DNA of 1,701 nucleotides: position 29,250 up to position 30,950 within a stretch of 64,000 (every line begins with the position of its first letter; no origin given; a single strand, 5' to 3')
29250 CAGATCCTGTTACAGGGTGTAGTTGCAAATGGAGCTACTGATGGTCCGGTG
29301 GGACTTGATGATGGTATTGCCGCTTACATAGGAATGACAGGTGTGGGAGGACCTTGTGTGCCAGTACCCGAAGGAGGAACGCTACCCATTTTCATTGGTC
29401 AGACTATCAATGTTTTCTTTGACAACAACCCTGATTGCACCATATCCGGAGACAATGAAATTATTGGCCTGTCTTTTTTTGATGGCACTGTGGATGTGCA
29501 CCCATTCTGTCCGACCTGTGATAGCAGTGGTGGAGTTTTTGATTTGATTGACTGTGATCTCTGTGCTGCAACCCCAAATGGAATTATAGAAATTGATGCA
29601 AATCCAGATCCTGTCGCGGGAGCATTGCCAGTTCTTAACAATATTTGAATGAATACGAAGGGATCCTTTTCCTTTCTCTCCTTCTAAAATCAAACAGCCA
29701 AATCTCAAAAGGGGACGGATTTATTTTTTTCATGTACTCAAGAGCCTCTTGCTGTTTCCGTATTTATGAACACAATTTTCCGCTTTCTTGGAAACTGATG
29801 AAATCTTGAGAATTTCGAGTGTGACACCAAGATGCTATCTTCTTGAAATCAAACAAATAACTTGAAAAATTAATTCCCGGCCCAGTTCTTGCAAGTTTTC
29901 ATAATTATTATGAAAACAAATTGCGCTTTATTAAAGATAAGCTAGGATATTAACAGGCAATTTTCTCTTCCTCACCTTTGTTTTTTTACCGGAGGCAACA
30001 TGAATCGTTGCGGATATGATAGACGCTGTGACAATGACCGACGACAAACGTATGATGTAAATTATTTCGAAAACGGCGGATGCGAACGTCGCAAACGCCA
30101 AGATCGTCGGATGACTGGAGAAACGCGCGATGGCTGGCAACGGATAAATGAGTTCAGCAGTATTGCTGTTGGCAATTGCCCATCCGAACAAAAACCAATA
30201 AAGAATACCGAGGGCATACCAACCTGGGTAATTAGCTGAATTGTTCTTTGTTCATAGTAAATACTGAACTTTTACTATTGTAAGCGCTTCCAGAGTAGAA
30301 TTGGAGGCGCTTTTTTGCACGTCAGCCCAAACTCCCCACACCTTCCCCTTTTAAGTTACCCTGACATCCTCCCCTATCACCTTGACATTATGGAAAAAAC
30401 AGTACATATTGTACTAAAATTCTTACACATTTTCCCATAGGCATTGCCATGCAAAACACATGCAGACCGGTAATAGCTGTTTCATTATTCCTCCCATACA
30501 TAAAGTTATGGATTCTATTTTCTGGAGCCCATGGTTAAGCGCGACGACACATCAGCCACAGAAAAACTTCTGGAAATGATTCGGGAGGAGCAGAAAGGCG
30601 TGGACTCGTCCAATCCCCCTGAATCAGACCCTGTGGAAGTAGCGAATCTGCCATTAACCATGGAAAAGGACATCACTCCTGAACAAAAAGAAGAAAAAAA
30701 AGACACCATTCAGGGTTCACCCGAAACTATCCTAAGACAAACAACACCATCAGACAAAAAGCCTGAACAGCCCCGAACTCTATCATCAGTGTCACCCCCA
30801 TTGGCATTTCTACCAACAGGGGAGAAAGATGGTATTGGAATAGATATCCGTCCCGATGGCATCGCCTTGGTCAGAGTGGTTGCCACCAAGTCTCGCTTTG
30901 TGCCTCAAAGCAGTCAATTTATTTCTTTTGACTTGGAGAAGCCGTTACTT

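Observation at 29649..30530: A free-standing 79-aa (D/E)RR-repeat gene with its own palindromic operator and terminator sits between the giant pilin and the cluster 2 assembly operon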

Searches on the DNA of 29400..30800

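Call 5: search_rna_families(source=window, start=29400, end=30800, threshold=evalue, max_evalue=1)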
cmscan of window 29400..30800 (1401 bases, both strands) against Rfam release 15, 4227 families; matches with E-value up to 1: 1.
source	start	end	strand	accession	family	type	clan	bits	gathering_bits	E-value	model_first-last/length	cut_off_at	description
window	30371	30564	-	RF02142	HOXA11-AS1_6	Gene; lncRNA;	-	17.4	50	0.49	1-179/179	no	HOXA11 antisense RNA 1 conserved region 6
